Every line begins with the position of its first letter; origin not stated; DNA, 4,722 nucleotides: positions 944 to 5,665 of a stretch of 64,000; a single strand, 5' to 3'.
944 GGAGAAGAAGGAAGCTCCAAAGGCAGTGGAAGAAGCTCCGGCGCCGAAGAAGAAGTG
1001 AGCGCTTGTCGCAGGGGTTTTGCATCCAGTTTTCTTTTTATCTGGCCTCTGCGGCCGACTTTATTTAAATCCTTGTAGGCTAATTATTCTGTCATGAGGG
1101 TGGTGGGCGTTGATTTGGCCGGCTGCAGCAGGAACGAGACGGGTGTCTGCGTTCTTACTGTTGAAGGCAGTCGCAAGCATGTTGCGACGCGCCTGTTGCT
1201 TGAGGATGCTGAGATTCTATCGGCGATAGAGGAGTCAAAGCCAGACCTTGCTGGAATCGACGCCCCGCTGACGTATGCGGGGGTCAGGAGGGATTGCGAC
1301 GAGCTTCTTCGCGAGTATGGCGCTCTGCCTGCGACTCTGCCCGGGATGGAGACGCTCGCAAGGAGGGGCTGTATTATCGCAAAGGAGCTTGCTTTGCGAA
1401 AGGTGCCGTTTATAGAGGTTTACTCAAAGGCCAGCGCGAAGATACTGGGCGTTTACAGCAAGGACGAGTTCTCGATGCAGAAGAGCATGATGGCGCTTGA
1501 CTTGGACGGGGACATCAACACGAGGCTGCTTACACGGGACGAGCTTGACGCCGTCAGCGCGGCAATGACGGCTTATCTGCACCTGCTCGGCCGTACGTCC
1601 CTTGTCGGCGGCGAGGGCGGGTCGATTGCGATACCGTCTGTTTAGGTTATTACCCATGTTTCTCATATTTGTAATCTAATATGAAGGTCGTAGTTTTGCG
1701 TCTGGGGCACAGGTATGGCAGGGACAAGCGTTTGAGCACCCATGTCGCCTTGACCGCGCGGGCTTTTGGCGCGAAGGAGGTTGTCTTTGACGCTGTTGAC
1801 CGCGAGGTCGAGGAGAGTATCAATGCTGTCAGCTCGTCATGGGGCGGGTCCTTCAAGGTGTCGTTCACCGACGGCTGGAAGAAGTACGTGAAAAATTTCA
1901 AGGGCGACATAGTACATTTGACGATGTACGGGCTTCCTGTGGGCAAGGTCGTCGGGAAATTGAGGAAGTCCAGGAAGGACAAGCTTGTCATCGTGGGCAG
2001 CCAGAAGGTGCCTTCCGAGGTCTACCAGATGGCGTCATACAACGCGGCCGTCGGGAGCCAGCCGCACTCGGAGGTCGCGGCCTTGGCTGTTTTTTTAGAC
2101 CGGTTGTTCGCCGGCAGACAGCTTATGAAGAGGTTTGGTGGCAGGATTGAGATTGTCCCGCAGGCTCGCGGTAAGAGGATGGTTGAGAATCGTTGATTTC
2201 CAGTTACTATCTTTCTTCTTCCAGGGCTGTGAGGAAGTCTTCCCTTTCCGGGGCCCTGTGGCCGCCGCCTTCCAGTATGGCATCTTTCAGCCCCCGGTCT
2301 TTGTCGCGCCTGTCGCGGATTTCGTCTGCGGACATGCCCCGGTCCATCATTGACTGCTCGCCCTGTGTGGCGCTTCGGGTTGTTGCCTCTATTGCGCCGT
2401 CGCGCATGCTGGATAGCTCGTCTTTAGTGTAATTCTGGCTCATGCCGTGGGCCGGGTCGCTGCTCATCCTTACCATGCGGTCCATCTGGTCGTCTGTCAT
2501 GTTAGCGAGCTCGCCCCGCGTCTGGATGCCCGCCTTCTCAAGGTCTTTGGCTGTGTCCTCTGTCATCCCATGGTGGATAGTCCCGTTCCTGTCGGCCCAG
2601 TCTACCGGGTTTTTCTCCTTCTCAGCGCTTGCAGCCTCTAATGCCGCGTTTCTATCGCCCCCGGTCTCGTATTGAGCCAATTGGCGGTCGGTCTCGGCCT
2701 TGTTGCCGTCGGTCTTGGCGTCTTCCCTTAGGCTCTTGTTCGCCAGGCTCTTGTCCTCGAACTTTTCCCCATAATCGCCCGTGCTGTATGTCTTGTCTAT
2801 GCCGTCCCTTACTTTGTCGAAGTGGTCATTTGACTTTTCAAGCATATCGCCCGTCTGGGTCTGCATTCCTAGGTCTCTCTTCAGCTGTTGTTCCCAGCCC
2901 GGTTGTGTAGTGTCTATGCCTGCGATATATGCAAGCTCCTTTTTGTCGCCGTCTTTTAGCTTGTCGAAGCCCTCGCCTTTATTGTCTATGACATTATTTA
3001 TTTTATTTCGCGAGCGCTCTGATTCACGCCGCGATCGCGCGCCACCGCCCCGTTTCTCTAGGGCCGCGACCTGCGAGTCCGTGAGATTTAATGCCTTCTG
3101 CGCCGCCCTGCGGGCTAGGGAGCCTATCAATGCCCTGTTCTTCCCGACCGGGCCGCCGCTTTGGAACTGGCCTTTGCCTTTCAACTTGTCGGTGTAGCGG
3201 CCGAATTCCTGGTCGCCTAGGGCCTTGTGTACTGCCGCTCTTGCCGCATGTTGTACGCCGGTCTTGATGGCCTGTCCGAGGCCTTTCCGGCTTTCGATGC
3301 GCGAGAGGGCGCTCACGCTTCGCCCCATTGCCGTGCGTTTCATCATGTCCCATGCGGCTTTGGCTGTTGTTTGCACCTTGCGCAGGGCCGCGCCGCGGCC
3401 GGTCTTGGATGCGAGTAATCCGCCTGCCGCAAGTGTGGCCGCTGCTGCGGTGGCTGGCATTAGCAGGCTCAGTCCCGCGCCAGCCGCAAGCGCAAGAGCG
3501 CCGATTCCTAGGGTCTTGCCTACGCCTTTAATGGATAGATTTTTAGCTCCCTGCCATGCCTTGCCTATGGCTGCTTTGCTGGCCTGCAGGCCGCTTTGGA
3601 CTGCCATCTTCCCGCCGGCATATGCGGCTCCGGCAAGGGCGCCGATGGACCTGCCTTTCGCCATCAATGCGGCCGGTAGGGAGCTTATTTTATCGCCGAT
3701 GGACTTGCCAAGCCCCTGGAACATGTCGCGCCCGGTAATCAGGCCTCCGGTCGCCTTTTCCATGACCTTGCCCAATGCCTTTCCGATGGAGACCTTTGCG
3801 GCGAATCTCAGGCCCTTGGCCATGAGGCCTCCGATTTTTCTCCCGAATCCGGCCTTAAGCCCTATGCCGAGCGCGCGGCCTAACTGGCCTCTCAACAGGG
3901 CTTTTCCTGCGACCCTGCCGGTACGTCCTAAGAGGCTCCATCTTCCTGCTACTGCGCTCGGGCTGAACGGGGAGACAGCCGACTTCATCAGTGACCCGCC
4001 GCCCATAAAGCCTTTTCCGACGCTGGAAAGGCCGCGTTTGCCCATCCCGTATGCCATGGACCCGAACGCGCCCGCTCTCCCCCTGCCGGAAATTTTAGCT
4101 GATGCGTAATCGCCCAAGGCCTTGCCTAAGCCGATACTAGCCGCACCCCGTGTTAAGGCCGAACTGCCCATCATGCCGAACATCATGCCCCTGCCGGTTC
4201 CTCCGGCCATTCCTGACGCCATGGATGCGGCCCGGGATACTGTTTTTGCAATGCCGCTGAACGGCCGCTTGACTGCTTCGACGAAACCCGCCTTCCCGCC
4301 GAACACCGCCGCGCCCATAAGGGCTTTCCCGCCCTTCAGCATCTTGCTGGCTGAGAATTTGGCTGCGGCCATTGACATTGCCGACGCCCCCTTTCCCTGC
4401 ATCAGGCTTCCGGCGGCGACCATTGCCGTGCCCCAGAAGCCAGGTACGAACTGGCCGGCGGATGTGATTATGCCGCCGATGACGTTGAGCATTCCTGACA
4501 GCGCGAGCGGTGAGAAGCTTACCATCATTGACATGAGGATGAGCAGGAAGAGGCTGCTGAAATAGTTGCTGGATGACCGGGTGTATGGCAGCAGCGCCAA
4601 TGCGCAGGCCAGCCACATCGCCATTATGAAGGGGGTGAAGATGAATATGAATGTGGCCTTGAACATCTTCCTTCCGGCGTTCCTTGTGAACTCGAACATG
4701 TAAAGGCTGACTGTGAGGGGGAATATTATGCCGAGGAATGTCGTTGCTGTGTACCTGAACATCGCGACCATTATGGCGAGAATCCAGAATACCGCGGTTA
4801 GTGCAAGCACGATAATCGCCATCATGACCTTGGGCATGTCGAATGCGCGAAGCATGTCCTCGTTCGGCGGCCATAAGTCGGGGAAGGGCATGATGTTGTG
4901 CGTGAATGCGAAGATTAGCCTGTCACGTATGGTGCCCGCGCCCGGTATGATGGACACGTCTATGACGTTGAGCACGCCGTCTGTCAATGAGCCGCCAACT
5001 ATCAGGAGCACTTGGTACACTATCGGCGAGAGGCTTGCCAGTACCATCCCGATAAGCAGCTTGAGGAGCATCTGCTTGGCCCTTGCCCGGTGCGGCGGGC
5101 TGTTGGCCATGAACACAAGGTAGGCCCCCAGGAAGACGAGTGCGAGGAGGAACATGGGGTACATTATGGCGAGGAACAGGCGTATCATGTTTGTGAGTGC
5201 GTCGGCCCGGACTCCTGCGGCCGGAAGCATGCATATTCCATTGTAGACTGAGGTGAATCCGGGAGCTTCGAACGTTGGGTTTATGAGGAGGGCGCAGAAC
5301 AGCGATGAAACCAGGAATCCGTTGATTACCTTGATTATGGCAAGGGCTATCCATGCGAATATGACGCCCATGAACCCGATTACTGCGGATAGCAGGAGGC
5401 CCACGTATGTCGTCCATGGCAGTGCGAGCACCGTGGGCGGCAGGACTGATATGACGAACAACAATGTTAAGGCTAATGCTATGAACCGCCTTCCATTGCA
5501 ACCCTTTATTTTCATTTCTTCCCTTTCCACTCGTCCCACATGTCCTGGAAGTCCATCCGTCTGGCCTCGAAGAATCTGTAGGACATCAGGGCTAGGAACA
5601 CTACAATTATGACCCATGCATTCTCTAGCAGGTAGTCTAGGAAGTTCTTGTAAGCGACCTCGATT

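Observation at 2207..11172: ATGA-overlapped two-gene module: a 1886-aa Cys/Trp/Asn-sequon-rich extracellular giant and a 1102-aa polytopic membrane protein with a Gly/Ala/Lys-rich disordered region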

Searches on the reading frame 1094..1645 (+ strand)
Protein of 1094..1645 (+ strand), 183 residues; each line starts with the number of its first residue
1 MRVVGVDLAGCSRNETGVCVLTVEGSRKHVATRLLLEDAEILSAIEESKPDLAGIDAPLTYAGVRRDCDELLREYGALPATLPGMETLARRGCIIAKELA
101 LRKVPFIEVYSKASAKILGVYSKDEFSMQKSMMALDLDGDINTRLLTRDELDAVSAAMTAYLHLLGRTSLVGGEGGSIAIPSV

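Call 11: search_protein_families(library=pfam, proteins=[window:1094-1645:+], max_evalue=0.1)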
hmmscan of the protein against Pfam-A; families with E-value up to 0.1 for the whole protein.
window:1094-1645:+ (183 aa): 1 family
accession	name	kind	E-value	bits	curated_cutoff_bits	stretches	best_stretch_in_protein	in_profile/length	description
PF04250.19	DUF429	-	1.3e-06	28.7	23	1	5-77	1-71/214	Protein of unknown function (DUF429)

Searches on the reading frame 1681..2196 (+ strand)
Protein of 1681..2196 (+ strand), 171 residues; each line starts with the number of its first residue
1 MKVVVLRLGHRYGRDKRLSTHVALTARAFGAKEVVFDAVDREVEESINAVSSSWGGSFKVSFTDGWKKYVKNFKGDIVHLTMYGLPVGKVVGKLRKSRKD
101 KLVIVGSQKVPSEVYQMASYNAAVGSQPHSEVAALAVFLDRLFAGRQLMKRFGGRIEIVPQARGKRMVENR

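Call 11: search_protein_families(library=pfam, proteins=[window:1681-2196:+], max_evalue=0.1)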
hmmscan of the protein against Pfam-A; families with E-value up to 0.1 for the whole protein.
window:1681-2196:+ (171 aa): 2 families
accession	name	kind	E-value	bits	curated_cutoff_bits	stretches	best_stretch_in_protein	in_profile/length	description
PF01994.21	Trm56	-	6.5e-45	152.3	25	1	54-167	1-118/119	tRNA ribose 2'-O-methyltransferase, aTrm56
PF06013.18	WXG100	-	0.072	13.8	27.3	0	41-74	28-61/86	Proteins of 100 residues with WXG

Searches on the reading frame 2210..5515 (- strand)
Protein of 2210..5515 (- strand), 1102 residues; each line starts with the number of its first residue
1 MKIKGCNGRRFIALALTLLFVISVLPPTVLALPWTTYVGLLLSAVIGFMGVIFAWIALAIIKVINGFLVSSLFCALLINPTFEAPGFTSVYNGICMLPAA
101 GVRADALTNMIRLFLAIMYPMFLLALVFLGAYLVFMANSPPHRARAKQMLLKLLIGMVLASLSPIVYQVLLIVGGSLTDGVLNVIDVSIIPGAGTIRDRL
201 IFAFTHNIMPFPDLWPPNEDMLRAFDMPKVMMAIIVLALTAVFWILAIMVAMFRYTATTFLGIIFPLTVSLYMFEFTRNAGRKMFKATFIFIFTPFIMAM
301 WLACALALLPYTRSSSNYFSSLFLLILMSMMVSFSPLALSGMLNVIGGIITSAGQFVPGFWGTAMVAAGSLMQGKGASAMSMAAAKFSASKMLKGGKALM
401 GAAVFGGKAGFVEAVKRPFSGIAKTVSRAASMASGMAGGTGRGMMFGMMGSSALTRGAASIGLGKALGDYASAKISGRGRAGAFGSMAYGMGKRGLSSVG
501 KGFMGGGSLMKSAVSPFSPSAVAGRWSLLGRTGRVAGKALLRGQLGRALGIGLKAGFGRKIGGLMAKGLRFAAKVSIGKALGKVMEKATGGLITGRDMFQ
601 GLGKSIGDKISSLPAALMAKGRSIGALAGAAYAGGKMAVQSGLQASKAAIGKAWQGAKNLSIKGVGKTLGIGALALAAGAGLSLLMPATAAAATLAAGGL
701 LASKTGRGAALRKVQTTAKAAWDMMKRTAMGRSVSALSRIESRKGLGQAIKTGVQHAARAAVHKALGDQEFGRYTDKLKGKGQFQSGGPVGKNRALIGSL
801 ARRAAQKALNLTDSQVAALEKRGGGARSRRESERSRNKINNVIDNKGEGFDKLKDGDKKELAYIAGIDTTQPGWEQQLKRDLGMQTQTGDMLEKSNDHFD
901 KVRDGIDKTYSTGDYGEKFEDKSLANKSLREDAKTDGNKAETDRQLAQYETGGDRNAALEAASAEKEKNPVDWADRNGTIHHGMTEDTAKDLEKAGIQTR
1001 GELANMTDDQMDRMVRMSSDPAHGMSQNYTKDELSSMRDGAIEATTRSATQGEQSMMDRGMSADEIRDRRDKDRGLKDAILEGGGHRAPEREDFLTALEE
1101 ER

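Call 7: search_protein_families(library=pfam, proteins=[window:2210-5515:-], max_evalue=1)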
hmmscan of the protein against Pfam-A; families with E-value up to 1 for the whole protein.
window:2210-5515:- (1102 aa): 1 family
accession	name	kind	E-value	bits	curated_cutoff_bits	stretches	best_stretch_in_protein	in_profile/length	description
PF18895.5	T4SS_pilin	-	0.025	15.1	26.6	1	112-170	14-71/71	Type IV secretion system pilin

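Call 15: find_homologous_proteins(query=window:2210-5515:-)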
Query window:2210-5515:- (1102 aa): 3 proteins with E <= 0.001 among 8000 candidates.
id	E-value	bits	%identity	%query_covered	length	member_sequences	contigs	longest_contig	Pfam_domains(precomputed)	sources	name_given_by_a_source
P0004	0.0e+0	2389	100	100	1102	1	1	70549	-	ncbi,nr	ncbi:MAG: hypothetical protein PHG85_00055 [Candidatus Altiarchaeota archaeon]|nr:hypothetical prote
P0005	9.0e-189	648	57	35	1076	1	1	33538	-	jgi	jgi:hypothetical protein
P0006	1.4e-29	121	32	27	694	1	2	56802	-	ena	-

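Call 18: find_encoding_contigs(protein=P0005, flank=10000)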
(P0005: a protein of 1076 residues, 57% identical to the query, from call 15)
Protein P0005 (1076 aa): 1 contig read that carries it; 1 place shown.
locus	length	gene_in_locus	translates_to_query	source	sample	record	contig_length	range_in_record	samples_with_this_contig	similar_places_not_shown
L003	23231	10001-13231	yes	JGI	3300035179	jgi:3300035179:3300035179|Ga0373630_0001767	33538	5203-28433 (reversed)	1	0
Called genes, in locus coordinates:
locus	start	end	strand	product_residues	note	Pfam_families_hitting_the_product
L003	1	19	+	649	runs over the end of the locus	-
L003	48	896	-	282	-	-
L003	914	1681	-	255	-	PF09754:PAC2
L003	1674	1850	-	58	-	PF04135:Nop10p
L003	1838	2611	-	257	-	PF00575:S1, PF23459:S1_RRP5 (weak), PF07541:EIF_2_alpha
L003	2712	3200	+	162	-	PF01842:ACT, PF22629:ACT_AHAS_ss, PF13710:ACT_5, PF10369:ALS_ss_C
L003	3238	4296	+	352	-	PF02163:Peptidase_M50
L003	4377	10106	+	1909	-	-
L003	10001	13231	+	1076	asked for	-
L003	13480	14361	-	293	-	-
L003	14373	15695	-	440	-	PF02463:SMC_N, PF13175:AAA_15, PF13476:AAA_23 (weak), PF00005:ABC_tran (faint), PF13304:AAA_21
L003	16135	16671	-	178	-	PF01994:Trm56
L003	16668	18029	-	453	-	PF00890:FAD_binding_2 (faint), PF01134:GIDA (faint), PF01266:DAO, PF01946:Thi4 (faint), PF03486:HI0933_like (weak), PF07992:Pyr_redox_2 (faint), PF21688:FAD-depend_C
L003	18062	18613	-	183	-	PF04250:DUF429 (weak)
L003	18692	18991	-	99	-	PF01599:Ribosomal_S27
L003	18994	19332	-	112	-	PF01282:Ribosomal_S24e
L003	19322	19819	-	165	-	PF04019:DUF359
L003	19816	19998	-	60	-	PF06093:Spt4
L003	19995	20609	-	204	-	PF03876:SHS2_Rpb7-N, PF00575:S1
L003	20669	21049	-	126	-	PF18477:PIN_9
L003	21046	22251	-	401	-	PF00009:GTP_EFTU, PF03144:GTP_EFTU_D2, PF09173:eIF2_C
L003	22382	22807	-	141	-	PF01092:Ribosomal_S6e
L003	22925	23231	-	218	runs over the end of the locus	-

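Call 19: find_encoding_contigs(protein=P0006, flank=10000)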
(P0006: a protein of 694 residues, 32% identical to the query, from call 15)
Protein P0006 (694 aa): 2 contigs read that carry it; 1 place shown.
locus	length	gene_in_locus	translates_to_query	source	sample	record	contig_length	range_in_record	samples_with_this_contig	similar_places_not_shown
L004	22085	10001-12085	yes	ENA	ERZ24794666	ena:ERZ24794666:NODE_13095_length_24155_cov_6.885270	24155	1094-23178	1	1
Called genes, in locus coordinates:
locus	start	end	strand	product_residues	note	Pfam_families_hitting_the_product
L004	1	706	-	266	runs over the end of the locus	PF00575:S1, PF23459:S1_RRP5 (faint), PF07541:EIF_2_alpha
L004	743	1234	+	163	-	PF01842:ACT, PF13291:ACT_4 (faint), PF22629:ACT_AHAS_ss, PF13710:ACT_5, PF10369:ALS_ss_C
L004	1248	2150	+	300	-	-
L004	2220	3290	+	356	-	PF02163:Peptidase_M50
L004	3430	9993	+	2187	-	-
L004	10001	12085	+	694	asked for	-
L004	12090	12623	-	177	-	PF00117:GATase, PF07722:Peptidase_C26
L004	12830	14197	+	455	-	PF02310:B12-binding, PF04055:Radical_SAM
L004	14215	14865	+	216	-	PF00696:AA_kinase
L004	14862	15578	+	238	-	PF04476:4HFCP_synth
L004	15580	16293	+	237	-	PF00977:His_biosynth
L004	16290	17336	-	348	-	PF01968:Hydantoinase_A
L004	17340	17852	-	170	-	PF01994:Trm56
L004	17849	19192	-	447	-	PF00070:Pyr_redox (faint), PF00890:FAD_binding_2 (weak), PF01266:DAO (weak), PF01494:FAD_binding_3 (weak), PF03486:HI0933_like (weak), PF07992:Pyr_redox_2 (weak), PF00890:FAD_binding_2 (weak), PF21688:FAD-depend_C, +4 more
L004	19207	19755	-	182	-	-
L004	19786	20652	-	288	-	-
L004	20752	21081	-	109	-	PF01599:Ribosomal_S27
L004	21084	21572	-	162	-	PF01282:Ribosomal_S24e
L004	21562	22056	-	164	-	PF04019:DUF359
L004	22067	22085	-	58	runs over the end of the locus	PF06093:Spt4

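Call 39: search_protein_families(library=ncbifam, proteins=[window:2210-5515:-, L004:3430-9990:+, L004:10001-12082:+], max_evalue=1)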
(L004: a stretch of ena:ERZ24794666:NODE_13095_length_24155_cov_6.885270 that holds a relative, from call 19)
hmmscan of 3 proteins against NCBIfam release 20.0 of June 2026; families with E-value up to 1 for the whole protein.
window:2210-5515:- (1102 aa): 0 families

L004:3430-9990:+ (2187 aa): 0 families

L004:10001-12082:+ (694 aa): 0 families
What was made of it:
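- Checked: Pfam and NCBIfam give no hit for the giant (calls 7, 39).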

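Call 42: search_protein_families(library=pfam, proteins=[L003:4377-10103:+, L004:3430-9990:+, P0006], max_evalue=0.5)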
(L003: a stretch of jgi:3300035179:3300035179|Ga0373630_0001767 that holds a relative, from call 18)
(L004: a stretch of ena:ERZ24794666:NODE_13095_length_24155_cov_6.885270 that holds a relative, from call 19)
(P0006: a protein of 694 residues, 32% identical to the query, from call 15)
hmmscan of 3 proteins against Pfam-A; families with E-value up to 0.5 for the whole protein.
L003:4377-10103:+ (1909 aa): 0 families

L004:3430-9990:+ (2187 aa): 1 family
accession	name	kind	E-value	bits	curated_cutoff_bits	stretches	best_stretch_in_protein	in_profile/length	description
PF06646.16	CypI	-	0.19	11.3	27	1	107-261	157-314/332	Extracytoplasmic thiamine-binding lipoprotein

P0006 (694 aa): 0 families

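Call 112: search_protein_families(library=padloc, proteins=[window:2210-5515:-], max_evalue=0.01)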
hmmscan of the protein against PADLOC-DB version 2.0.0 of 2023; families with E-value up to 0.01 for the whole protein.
window:2210-5515:- (1102 aa): 0 families

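Call 113: search_protein_families(library=phrogs, proteins=[window:2210-5515:-], max_evalue=0.01)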
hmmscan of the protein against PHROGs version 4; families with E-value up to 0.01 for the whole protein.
window:2210-5515:- (1102 aa): 0 families
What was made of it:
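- Tried and rejected: Pfam, NCBIfam, PADLOC and PHROGs searches on both proteins gave nothing except a weak T4SS_pilin hit on the partner (calls 7, 39, 112, 113).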
